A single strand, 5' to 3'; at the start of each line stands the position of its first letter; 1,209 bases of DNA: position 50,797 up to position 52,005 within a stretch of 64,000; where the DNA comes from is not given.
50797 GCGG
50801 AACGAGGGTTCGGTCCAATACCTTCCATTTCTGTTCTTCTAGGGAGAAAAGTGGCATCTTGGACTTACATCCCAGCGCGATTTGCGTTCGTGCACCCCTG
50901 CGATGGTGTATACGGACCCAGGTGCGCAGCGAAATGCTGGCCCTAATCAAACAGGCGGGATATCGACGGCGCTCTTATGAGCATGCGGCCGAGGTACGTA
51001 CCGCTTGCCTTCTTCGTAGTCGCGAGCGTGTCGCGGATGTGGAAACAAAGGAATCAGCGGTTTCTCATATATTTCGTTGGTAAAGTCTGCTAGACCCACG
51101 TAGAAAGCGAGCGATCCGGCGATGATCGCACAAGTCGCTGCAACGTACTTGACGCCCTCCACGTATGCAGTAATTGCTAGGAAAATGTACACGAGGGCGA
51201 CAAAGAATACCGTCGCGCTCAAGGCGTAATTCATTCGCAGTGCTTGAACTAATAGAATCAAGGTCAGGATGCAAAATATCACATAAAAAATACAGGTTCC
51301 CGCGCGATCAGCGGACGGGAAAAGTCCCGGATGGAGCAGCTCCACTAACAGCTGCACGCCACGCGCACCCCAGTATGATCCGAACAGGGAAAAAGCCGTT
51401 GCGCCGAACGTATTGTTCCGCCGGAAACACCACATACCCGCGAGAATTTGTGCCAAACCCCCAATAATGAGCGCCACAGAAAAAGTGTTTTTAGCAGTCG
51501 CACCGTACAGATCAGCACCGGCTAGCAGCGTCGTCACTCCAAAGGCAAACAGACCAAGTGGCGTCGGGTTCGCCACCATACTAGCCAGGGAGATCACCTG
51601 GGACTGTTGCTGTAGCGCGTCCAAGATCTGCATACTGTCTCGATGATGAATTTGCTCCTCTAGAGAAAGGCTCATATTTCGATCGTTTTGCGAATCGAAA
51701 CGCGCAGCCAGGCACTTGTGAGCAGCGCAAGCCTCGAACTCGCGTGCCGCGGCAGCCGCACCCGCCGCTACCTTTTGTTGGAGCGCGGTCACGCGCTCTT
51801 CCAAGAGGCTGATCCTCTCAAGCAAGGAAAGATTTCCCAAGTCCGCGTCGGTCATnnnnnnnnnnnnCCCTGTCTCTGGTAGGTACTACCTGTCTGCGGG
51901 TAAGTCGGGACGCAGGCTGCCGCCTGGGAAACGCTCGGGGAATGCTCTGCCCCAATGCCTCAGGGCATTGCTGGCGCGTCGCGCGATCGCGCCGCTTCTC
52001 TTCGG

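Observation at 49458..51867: Tandem pair of acetate-transporter (GPR1/FUN34/YaaH) genes; the second copy is frameshifted at a 12-bp duplication; a 109-bp duplication sits between them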

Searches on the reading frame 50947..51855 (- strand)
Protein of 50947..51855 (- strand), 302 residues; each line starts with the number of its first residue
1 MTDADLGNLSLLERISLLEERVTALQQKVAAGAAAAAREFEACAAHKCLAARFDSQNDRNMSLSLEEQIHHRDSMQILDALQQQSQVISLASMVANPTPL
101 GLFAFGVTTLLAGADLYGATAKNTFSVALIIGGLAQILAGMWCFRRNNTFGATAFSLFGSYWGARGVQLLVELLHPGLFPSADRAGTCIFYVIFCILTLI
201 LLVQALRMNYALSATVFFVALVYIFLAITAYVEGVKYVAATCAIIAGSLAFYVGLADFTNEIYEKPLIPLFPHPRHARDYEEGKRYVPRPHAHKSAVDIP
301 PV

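Call 6: search_protein_families(library=pfam, proteins=[window:50947-51855:-], max_evalue=0.01)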
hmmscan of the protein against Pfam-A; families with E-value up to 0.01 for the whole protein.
window:50947-51855:- (302 aa): 1 family
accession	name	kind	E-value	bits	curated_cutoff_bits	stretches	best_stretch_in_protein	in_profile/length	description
PF01184.24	Gpr1_Fun34_YaaH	-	2.1e-26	93.3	25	1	93-261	16-193/207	GPR1/FUN34/yaaH family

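Call 8: find_encoding_contigs(protein=window:50947-51855:-, flank=10000, max_places=6)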
Protein window:50947-51855:- (302 aa): no gene with exactly this product is on record in the collection.

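Call 9: find_homologous_proteins(query=window:50950-51855:-, max_evalue=0.00001)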
Query window:50950-51855:- (302 aa): 26 proteins with E <= 0.00001 among 8000 candidates.
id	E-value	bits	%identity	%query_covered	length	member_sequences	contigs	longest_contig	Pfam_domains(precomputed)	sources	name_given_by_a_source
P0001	3.3e-194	662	99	100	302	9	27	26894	PF01184.25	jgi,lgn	jgi:succinate-acetate transporter protein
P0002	1.3e-134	466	70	99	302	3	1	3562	PF01184.25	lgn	-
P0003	2.9e-113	396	81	72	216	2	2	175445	PF01184.25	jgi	jgi:succinate-acetate transporter protein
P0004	5.7e-27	113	33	61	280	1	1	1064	PF01184.25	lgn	-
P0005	4.2e-24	103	36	70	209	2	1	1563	PF01184.25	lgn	-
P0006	7.3e-24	103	35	66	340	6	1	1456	PF01184.25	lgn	-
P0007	2.3e-23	101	33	70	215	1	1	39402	PF01184.25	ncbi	-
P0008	1.0e-22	99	31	67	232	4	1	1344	PF01184.25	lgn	-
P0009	4.9e-22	97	33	62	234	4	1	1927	PF01184.25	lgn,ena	-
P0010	7.8e-21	93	35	60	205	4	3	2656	PF01184.25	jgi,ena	-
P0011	3.7e-20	90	34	60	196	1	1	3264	PF01184.25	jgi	jgi:succinate-acetate transporter protein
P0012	5.2e-20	90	38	60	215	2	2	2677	PF01184.25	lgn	-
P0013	1.1e-19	89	38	40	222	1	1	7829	PF01184.25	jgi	jgi:uncharacterized protein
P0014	6.8e-18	83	35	59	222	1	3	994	PF01184.25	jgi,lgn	-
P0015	8.6e-18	83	32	70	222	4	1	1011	PF01184.25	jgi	jgi:hypothetical protein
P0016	1.8e-17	82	34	59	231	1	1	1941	PF01184.25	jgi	jgi:uncharacterized protein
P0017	2.6e-16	78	32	54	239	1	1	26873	PF01184.25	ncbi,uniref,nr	ncbi:hypothetical protein CTheo_7314 [Ceratobasidium theobromae]|uniref:Uncharacterized protein n=1 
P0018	3.3e-16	77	32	59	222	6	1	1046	PF01184.25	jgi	jgi:succinate-acetate transporter protein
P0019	2.1e-15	75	37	46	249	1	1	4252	PF01184.25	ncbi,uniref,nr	ncbi:hypothetical protein O181_081500 [Austropuccinia psidii MF-1]|uniref:Uncharacterized protein n=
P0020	3.2e-15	74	39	39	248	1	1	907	PF01184.25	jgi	jgi:succinate-acetate transporter protein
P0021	8.7e-14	70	37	50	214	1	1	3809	PF01184.25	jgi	jgi:uncharacterized protein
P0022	1.9e-13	68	27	76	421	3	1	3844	PF01184.25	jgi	jgi:succinate-acetate transporter protein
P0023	2.1e-13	68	38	44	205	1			PF01184.25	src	-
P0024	4.4e-13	67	32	54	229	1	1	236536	PF01184.25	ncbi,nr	ncbi:GPR1/FUN34/yaaH family-domain-containing protein [Spinellus fusiger]|nr:GPR1/FUN34/yaaH family-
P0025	4.7e-13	67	35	58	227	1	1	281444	PF01184.25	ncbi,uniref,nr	ncbi:FUN34 transmembrane protein [Cristinia sonorae]|uniref:FUN34 transmembrane protein n=1 Tax=Cris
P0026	1.4e-10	59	30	63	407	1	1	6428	PF01184.25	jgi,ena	-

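Call 10: find_encoding_contigs(protein=P0001, flank=10000, max_places=8)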
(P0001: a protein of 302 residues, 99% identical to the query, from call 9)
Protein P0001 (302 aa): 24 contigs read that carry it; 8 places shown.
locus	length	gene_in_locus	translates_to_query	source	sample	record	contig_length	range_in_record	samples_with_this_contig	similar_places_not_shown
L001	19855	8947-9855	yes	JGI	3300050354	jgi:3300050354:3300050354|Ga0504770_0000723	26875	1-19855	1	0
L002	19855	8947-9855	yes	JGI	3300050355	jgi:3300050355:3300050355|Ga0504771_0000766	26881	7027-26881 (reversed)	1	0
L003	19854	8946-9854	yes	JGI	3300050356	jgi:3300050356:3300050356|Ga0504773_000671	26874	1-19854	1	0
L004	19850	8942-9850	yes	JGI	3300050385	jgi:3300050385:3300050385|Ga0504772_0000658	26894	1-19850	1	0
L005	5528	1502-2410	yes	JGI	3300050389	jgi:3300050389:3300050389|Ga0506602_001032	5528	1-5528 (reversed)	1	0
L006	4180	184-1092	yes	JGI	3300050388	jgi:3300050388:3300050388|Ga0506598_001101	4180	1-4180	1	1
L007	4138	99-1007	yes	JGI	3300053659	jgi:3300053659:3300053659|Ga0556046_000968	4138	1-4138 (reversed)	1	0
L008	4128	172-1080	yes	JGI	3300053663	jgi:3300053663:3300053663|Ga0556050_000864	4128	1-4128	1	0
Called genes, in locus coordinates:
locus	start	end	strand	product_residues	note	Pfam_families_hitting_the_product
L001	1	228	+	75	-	?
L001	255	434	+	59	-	-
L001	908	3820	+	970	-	PF13802:Gal_mutarotas_2, PF01055:Glyco_hydro_31_2nd, PF21365:Glyco_hydro_31_3rd, PF17137:DUF5110 (weak)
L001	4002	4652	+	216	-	-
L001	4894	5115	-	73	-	-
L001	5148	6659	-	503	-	PF01266:DAO (weak), PF01593:Amino_oxidase (weak), PF13450:NAD_binding_8, PF13454:NAD_binding_9 (faint)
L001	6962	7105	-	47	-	-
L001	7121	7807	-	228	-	PF00088:Trefoil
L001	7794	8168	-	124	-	-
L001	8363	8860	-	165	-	-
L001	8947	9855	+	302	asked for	PF01184:Gpr1_Fun34_YaaH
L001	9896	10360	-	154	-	-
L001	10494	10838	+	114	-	-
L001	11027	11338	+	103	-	-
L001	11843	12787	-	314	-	PF00076:RRM_1, PF22976:RRM_10 (faint), PF00076:RRM_1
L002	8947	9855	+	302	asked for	PF01184:Gpr1_Fun34_YaaH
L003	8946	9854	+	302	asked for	PF01184:Gpr1_Fun34_YaaH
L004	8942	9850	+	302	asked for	PF01184:Gpr1_Fun34_YaaH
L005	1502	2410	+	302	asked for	PF01184:Gpr1_Fun34_YaaH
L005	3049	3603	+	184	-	PF01184:Gpr1_Fun34_YaaH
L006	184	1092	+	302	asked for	PF01184:Gpr1_Fun34_YaaH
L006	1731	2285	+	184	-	PF01184:Gpr1_Fun34_YaaH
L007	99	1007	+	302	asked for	PF01184:Gpr1_Fun34_YaaH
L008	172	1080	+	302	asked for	PF01184:Gpr1_Fun34_YaaH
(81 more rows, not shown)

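Call 11: find_encoding_contigs(protein=P0003, flank=10000, max_places=4)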
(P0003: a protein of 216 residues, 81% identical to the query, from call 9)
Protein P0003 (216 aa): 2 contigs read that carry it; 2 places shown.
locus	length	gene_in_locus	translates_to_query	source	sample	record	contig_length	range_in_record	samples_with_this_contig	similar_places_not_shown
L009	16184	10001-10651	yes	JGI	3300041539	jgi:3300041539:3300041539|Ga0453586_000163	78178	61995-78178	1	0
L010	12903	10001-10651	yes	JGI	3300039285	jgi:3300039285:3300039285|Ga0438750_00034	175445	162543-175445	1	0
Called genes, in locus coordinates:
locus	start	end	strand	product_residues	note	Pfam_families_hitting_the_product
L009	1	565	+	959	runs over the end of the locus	-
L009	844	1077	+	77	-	-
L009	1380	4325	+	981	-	PF13802:Gal_mutarotas_2, PF01055:Glyco_hydro_31_2nd, PF21365:Glyco_hydro_31_3rd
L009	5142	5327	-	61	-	-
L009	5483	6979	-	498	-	PF01266:DAO (faint), PF01593:Amino_oxidase (faint), PF13450:NAD_binding_8, PF13454:NAD_binding_9 (faint)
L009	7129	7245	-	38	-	-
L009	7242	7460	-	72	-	-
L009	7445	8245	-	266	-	PF00088:Trefoil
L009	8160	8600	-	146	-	-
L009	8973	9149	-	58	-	-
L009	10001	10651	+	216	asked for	PF01184:Gpr1_Fun34_YaaH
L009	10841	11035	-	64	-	-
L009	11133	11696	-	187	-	PF00076:RRM_1, PF22976:RRM_10 (faint), PF00076:RRM_1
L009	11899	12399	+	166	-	-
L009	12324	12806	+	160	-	-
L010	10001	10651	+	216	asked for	PF01184:Gpr1_Fun34_YaaH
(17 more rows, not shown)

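Call 12: find_encoding_contigs(protein=P0002, flank=10000, max_places=4)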
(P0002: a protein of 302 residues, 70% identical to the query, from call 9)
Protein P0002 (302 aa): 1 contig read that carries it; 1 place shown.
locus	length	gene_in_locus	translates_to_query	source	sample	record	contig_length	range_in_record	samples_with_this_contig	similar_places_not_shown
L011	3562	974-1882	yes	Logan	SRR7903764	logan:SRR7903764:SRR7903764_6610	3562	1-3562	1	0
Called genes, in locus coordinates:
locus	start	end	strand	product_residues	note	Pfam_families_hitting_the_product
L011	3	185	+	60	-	?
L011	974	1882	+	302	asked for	PF01184:Gpr1_Fun34_YaaH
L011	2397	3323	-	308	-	PF22976:RRM_10 (faint), PF00076:RRM_1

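Call 27: list_cluster_members(proteins=[window:50950-51855:-, P0001, P0027, window:49757-50308:-])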
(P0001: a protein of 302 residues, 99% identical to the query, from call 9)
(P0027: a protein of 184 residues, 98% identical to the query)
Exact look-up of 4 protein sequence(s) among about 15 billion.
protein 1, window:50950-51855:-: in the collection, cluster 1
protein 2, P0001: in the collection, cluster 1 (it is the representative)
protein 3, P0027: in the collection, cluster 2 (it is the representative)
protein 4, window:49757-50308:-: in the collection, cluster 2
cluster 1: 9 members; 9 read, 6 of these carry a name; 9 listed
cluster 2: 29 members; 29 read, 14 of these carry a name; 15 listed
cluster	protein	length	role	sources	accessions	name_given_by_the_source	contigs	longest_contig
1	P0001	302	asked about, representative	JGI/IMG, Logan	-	succinate-acetate transporter protein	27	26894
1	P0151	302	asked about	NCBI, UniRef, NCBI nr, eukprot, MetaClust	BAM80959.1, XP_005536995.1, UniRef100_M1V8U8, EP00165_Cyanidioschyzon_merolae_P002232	unknown transcriptional regulator [Cyanidioschyzon merolae strain 10D] | GPR1/FUN34/yaaH family protein n=1 Tax=Cyanidioschyzon merolae (strain NIES-3377 / 10D) ... | XP_005536995.1 unknown transcriptional regulator [Cyanidioschyzon merolae strain 10D]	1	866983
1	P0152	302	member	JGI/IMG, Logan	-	succinate-acetate transporter protein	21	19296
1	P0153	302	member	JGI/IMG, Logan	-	succinate-acetate transporter protein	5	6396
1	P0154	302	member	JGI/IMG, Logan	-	succinate-acetate transporter protein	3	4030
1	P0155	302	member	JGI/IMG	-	succinate-acetate transporter protein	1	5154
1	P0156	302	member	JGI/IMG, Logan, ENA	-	-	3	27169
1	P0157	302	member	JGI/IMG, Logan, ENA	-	-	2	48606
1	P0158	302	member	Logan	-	-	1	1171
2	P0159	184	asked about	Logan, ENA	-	-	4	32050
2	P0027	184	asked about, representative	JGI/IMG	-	-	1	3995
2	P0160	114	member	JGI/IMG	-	hypothetical protein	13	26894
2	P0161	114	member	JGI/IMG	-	hypothetical protein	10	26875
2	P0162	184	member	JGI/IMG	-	hypothetical protein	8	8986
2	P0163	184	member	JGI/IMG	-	hypothetical protein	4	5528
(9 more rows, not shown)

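Call 36: list_cluster_members(proteins=[P0002, P0003])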
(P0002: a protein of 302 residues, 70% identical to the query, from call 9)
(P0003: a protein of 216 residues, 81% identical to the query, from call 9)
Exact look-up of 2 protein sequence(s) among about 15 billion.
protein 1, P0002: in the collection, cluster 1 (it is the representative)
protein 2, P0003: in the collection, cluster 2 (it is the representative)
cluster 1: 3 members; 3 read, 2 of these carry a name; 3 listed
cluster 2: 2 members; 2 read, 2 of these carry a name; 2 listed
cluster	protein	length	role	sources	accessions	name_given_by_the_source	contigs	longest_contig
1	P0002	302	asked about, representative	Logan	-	-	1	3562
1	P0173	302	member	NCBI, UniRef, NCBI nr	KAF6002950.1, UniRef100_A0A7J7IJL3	hypothetical protein F1559_001319 [Cyanidiococcus yangmingshanensis] | Uncharacterized protein n=1 Tax=Cyanidiococcus yangmingshanensis TaxID=2690220 ...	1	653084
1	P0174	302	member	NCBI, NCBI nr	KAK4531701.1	hypothetical protein CCYA_CCYA09G2558 [Cyanidiococcus yangmingshanensis]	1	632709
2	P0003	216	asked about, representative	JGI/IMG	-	succinate-acetate transporter protein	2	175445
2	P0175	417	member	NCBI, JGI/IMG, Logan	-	succinate-acetate transporter protein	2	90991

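Call 42: find_encoding_contigs(protein=P0159, flank=4000, max_places=10)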
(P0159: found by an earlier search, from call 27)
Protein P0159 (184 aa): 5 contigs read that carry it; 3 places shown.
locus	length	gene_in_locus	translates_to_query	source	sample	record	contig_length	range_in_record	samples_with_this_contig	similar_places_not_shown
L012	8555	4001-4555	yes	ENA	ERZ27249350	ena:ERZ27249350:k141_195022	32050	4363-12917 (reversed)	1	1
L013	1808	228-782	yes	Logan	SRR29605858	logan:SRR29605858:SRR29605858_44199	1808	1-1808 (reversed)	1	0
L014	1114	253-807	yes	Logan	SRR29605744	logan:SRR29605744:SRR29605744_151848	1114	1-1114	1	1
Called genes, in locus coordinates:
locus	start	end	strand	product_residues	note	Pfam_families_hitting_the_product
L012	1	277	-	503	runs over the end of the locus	PF01266:DAO (weak), PF01593:Amino_oxidase (weak), PF13450:NAD_binding_8, PF13454:NAD_binding_9 (faint)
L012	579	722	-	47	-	-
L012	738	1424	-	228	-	PF00088:Trefoil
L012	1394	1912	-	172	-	-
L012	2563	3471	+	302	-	PF01184:Gpr1_Fun34_YaaH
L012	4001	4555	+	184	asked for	PF01184:Gpr1_Fun34_YaaH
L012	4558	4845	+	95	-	-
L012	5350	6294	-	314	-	PF00076:RRM_1, PF22976:RRM_10 (faint), PF00076:RRM_1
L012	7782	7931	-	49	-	-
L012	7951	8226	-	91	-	-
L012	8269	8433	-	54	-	-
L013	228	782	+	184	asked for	PF01184:Gpr1_Fun34_YaaH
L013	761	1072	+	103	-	-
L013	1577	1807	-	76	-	?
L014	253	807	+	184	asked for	PF01184:Gpr1_Fun34_YaaH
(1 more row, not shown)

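Call 43: search_solved_structures(query=window:50950-51855:-, max_evalue=0.001, show_alignments=2)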
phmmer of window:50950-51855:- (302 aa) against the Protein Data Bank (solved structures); distinct sequences matched with E-value up to 0.001: 2.
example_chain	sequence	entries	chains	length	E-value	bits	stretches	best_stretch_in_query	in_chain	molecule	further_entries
5ys3_A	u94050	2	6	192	2.3e-17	66.4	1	93-270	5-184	Succinate-Acetate Permease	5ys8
5zug_A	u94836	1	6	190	1.4e-16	63.9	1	93-270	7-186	Succinate-acetate/proton symporter SatP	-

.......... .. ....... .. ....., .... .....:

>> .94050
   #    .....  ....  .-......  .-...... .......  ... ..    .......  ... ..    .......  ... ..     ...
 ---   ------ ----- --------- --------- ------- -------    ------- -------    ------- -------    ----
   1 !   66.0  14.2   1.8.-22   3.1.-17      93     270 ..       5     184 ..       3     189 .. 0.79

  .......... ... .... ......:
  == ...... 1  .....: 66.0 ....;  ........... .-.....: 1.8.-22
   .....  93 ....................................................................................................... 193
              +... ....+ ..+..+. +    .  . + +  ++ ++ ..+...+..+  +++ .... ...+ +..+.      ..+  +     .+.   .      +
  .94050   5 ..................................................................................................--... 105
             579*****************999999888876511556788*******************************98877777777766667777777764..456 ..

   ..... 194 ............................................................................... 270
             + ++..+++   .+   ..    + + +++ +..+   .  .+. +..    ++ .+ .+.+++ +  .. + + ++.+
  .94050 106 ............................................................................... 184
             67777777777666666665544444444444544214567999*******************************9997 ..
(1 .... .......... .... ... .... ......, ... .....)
